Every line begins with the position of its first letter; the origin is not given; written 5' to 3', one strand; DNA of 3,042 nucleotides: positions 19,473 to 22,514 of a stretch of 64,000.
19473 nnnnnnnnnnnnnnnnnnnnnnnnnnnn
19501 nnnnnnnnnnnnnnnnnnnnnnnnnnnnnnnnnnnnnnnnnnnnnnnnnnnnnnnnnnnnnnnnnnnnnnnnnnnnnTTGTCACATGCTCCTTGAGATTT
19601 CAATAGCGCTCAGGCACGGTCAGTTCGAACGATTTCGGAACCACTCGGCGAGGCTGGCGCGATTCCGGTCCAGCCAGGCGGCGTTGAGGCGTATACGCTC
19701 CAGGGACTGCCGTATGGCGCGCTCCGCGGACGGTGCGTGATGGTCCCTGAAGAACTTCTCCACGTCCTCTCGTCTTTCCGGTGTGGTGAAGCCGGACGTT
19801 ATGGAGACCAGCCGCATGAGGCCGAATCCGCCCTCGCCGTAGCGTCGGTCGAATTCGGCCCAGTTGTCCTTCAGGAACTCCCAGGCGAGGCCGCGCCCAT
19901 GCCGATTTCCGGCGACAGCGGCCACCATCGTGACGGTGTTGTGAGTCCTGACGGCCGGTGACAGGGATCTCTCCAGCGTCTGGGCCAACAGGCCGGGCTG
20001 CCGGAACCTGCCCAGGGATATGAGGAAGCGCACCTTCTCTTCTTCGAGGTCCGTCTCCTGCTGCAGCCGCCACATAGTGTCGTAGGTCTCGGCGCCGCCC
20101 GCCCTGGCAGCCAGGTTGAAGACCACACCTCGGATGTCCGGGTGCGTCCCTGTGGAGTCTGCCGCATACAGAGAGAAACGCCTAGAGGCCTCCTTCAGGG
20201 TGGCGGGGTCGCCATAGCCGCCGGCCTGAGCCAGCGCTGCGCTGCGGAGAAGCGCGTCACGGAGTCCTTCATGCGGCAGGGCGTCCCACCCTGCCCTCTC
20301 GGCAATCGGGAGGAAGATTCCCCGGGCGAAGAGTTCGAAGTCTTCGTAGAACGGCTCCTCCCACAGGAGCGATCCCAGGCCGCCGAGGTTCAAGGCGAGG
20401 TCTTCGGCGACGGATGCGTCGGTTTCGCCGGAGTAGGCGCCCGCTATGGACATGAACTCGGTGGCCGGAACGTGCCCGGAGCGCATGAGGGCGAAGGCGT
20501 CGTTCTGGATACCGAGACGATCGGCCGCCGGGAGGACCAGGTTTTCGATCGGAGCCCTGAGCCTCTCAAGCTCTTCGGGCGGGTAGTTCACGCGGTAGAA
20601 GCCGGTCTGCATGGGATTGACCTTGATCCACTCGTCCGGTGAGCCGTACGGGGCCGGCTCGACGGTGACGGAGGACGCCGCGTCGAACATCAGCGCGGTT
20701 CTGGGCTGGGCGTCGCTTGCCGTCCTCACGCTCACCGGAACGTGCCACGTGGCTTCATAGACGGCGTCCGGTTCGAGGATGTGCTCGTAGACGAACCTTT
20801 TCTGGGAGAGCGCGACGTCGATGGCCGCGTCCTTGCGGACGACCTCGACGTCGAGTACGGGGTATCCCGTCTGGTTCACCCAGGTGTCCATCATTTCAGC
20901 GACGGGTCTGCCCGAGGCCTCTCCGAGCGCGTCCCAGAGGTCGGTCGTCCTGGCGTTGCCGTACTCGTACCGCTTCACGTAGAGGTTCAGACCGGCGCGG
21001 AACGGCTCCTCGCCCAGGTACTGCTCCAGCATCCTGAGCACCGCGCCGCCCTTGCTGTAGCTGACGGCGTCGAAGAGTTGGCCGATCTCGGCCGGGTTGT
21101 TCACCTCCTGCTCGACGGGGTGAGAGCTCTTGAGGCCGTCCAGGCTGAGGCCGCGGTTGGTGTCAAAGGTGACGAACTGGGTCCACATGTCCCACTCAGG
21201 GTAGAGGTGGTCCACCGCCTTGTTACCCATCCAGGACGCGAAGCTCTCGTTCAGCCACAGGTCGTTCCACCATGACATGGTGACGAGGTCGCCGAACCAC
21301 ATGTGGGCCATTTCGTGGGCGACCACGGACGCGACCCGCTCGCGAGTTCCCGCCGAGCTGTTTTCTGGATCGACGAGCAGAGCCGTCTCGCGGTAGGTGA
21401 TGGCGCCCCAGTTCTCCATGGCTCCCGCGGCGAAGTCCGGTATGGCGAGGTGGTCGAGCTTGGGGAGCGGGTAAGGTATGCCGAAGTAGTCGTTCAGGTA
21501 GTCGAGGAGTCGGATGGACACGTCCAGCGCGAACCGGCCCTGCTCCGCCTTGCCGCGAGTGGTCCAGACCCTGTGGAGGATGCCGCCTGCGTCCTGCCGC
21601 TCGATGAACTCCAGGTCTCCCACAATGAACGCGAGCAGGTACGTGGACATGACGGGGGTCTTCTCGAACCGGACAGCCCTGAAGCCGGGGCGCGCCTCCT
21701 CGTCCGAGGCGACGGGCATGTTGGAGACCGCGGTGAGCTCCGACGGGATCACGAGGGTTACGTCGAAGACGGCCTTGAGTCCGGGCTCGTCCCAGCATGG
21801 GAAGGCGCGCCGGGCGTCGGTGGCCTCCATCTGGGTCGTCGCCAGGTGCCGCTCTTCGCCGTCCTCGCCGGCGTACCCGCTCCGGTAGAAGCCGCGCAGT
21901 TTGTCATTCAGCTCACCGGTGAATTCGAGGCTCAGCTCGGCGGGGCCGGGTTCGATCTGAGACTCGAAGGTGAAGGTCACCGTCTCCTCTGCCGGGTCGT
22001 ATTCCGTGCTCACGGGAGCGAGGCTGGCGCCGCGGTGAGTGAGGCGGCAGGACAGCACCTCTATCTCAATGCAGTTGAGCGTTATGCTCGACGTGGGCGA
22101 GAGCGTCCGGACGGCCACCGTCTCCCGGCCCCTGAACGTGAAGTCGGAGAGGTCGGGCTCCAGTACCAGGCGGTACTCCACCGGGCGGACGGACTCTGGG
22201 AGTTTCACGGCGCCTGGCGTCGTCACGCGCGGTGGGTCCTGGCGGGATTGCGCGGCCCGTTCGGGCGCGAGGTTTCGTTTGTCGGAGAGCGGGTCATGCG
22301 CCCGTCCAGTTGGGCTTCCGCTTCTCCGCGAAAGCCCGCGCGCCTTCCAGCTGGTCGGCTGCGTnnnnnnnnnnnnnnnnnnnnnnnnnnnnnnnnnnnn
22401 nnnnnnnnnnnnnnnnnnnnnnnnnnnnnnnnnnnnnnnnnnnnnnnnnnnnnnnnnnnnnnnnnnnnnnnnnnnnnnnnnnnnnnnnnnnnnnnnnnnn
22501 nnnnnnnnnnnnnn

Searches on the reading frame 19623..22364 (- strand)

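Call 35: search_protein_families(library=pfam, proteins=[window:19623-22364:-], max_evalue=0.00001)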
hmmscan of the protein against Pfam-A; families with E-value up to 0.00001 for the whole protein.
window:19623-22364:- (914 aa): 3 families
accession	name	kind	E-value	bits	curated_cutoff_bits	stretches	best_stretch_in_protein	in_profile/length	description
PF01433.26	Peptidase_M1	-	1.4e-89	299.9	27.7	1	278-495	1-218/218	Peptidase family M1 domain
PF11838.14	ERAP1_C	-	6.8e-83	279.1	38.2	1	579-892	1-317/318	ERAP1-like C-terminal domain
PF17900.6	Peptidase_M1_N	-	2.3e-49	168.5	25.8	1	61-243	2-186/186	Peptidase M1 N-terminal domain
